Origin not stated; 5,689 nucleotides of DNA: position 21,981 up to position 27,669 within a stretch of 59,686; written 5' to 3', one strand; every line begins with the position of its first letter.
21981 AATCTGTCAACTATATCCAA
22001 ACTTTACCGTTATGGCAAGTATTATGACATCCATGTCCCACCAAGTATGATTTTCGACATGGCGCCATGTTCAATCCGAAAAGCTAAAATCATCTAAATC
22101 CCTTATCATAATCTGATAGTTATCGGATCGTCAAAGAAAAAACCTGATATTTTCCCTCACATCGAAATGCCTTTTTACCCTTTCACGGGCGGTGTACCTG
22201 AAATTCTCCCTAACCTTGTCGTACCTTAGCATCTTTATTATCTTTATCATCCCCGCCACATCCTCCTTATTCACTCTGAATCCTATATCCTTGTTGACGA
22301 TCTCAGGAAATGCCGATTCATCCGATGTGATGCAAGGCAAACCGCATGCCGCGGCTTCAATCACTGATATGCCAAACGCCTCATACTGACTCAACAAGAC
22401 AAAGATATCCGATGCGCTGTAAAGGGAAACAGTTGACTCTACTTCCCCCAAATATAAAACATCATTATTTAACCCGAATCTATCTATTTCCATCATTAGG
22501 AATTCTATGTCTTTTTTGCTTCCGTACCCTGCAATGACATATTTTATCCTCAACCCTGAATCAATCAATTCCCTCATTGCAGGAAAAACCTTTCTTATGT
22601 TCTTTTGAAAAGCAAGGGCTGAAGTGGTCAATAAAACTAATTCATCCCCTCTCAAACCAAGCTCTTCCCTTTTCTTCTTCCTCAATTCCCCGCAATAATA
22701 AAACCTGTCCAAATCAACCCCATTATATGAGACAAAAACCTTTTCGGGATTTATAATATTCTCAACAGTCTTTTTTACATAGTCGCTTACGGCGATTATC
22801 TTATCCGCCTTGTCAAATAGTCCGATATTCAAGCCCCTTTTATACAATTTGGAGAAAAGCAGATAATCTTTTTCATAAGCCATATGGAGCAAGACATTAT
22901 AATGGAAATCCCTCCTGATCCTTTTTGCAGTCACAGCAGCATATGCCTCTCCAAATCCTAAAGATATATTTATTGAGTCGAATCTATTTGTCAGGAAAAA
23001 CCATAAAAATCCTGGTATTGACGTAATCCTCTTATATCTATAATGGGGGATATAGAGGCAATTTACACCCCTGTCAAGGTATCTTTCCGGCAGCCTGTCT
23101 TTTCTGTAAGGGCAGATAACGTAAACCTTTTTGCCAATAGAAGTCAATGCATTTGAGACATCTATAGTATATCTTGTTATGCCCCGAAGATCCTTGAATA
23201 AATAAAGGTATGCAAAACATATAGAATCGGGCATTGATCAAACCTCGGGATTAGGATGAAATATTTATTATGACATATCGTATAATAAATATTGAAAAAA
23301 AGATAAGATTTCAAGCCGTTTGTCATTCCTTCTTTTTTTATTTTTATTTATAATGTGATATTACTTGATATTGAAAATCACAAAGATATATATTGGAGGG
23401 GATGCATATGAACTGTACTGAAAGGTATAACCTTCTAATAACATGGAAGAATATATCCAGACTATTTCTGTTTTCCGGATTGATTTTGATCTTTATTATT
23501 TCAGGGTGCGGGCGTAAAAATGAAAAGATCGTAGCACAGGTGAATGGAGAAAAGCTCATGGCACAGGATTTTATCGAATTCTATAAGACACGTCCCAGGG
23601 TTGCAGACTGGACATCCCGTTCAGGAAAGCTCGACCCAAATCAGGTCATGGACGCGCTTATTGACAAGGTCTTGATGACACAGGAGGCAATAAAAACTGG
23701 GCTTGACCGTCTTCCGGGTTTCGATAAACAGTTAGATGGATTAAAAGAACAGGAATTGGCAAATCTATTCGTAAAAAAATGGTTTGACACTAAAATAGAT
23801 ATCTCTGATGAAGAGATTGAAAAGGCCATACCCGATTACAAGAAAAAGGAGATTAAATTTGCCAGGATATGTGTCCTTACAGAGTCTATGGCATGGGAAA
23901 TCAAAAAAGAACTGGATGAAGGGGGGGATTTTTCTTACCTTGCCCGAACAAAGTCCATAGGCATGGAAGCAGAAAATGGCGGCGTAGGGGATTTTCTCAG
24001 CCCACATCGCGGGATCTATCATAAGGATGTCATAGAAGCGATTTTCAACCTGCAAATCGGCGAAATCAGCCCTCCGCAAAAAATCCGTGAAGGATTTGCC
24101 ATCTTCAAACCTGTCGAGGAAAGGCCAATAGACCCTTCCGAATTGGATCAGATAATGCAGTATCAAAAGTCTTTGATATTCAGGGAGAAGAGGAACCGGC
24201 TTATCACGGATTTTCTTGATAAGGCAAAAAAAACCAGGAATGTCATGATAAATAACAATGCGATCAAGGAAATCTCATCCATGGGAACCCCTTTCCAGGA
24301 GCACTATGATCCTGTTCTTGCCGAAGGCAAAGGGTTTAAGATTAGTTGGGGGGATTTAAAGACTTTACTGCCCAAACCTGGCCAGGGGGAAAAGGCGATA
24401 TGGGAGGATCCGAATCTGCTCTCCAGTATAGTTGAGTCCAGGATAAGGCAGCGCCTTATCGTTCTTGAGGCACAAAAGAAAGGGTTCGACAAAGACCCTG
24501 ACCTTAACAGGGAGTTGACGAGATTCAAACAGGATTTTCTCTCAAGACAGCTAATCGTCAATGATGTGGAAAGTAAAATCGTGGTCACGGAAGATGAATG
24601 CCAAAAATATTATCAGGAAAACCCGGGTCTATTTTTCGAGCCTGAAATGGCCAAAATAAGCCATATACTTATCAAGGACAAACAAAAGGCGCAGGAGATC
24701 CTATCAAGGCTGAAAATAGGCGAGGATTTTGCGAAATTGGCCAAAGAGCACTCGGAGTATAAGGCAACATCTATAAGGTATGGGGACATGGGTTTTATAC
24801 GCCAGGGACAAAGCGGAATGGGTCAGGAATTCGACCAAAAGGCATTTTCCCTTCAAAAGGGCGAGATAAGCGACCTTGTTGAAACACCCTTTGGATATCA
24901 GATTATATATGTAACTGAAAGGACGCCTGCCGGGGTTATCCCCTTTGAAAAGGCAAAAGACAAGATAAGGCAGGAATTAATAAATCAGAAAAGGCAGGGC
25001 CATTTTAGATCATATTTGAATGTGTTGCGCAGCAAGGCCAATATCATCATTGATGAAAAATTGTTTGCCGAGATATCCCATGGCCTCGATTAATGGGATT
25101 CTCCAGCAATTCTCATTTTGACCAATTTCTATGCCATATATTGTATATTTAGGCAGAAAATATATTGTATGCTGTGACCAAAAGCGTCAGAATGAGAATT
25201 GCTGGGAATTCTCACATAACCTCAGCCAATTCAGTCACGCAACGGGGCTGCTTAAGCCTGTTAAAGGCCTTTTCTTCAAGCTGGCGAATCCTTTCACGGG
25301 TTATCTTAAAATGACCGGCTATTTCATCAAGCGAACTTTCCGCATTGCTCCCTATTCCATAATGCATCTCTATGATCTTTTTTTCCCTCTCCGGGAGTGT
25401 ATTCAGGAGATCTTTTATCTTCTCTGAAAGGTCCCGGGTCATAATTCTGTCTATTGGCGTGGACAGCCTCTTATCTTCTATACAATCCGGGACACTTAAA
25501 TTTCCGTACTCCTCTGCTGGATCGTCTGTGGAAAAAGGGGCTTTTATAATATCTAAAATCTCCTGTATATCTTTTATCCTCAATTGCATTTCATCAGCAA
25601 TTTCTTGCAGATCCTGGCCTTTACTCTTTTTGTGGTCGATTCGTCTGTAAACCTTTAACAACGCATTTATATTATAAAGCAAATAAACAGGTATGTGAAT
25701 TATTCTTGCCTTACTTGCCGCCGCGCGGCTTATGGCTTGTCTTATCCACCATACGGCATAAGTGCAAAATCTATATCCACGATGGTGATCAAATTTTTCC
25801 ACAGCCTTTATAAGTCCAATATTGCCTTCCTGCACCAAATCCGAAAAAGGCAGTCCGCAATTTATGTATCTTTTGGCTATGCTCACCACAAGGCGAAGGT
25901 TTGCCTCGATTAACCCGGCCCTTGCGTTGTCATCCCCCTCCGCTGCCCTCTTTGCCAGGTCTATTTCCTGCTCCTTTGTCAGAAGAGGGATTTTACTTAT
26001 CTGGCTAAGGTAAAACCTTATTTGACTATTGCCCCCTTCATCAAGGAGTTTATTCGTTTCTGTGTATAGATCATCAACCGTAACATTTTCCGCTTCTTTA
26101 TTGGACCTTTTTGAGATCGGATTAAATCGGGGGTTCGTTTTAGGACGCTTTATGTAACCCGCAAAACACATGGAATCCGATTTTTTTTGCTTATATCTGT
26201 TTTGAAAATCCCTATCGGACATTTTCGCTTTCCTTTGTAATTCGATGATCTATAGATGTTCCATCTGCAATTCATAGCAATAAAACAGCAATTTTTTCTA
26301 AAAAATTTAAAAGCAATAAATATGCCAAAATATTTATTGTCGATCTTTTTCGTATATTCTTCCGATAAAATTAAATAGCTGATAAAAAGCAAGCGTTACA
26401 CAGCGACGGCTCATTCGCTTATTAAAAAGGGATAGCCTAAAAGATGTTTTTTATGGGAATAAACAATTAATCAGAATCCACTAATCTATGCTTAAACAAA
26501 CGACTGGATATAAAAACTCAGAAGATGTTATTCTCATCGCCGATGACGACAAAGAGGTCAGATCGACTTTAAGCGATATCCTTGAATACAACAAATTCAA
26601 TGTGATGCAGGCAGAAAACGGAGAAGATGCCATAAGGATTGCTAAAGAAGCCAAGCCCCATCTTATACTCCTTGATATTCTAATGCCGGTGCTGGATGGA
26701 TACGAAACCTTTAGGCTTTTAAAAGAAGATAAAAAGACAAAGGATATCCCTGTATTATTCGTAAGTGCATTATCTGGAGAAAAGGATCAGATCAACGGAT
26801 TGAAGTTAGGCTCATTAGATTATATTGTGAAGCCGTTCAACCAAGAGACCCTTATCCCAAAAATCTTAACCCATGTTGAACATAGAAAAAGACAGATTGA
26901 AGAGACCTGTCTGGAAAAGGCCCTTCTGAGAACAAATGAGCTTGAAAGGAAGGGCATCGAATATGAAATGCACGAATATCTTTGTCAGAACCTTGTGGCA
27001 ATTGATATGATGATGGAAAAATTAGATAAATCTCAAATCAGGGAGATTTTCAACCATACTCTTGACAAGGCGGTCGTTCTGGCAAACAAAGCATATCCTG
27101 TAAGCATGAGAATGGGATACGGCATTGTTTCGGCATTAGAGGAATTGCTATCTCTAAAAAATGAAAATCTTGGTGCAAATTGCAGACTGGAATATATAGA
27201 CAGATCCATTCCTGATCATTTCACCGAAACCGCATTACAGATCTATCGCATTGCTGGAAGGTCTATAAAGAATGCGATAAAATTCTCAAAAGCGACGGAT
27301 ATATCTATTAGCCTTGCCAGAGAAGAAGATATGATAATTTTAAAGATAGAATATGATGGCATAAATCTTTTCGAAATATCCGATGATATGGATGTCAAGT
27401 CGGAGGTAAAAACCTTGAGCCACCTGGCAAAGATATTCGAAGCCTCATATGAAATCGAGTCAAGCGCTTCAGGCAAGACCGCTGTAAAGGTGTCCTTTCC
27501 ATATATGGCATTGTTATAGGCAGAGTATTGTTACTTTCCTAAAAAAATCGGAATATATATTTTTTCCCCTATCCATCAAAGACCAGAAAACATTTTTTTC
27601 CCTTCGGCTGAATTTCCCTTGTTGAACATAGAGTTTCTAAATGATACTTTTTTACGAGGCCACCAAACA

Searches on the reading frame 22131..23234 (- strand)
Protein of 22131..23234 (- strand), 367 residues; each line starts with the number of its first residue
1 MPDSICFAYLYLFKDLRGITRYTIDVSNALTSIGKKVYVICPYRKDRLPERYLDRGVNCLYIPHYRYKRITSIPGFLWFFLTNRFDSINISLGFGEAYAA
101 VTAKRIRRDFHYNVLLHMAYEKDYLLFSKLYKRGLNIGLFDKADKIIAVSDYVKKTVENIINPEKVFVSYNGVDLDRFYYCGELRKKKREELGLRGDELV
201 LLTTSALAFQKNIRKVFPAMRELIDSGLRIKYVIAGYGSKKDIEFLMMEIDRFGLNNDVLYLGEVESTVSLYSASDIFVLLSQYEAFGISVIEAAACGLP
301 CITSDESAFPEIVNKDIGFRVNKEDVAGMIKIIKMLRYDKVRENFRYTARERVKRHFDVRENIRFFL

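Call 6: search_protein_families(library=pfam, proteins=[window:22131-23234:-], max_evalue=0.001)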
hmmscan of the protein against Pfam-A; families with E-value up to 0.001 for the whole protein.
window:22131-23234:- (367 aa): 5 families
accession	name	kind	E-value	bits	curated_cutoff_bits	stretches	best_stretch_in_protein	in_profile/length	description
PF00534.26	Glycos_transf_1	-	8.6e-29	100.7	26.4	1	186-352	3-172/172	Glycosyl transferases group 1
PF13692.12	Glyco_trans_1_4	-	3.2e-21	76.5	27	1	200-335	3-138/142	Glycosyl transferases group 1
PF13439.12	Glyco_transf_4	-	6.9e-16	59.2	28.5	1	18-177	3-170/170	Glycosyltransferase Family 4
PF13524.12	Glyco_trans_1_2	-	5.7e-07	30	25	1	258-366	28-142/144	Glycosyl transferase-like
PF20706.3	GT4-conflict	-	6e-07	29.2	26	1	131-319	135-326/385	Family 4 Glycosyltransferase in conflict systems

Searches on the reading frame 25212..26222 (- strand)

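Call 6: search_protein_families(library=pfam, proteins=[window:25212-26222:-], max_evalue=0.001)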
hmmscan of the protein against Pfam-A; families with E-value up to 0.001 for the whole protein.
window:25212-26222:- (336 aa): 5 families
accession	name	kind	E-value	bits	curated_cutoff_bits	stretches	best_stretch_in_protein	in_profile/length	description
PF04542.20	Sigma70_r2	-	1.7e-22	79.4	24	1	104-173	1-70/71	Sigma-70 region 2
PF04545.22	Sigma70_r4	-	1.7e-15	56.7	24.1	1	272-325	1-50/50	Sigma-70, region 4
PF00140.25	Sigma70_r1_2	-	8e-13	48.6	22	1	68-98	3-33/34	Sigma-70 factor, region 1.2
PF04539.22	Sigma70_r3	-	1.1e-07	32.3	25.3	1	185-258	3-76/78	Sigma-70 region 3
PF08281.18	Sigma70_r4_2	-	0.00063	19.8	25.7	0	267-288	2-23/54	Sigma-70, region 4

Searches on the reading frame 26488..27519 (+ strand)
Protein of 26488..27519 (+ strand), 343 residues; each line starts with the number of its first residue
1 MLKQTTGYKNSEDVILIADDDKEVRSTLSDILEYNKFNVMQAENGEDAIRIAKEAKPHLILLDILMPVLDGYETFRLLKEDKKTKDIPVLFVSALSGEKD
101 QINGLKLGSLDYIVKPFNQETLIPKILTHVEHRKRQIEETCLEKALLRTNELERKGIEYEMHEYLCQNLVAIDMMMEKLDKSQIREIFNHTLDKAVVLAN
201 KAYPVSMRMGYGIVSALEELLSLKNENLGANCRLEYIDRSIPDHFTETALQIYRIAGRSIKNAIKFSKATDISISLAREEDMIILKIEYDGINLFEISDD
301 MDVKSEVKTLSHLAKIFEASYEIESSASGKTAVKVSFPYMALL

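Call 6: search_protein_families(library=pfam, proteins=[window:26488-27519:+], max_evalue=0.001)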
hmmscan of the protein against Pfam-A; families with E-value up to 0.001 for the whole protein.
window:26488-27519:+ (343 aa): 1 family
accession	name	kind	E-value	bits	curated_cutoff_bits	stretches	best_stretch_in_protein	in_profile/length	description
PF00072.30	Response_reg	-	4.1e-27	95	30.2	1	15-125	1-109/111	Response regulator receiver domain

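Call 78: search_protein_families(library=pfam, proteins=[window:26488-27519:+], max_evalue=0.01)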
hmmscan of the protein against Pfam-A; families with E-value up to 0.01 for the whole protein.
window:26488-27519:+ (343 aa): 2 families
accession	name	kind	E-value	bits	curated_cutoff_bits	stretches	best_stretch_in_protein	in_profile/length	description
PF00072.30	Response_reg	-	4.1e-27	95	30.2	1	15-125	1-109/111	Response regulator receiver domain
PF02518.31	HATPase_c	-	0.0016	19.3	26.4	1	250-318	4-59/111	Histidine kinase-, DNA gyrase B-, and HSP90-like ATPase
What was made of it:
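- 25212..27519 (.): Lineage-specific insertion between the PPIase and A. It holds a sigma-70-family sigma factor (25212-26222, minus strand) with a sigma-54 promoter-like site at 26312-26327 (minus strand), and a response regulator with an HATPase-like domain (26488-27519, plus strand). Pfam (calls 6, 78).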
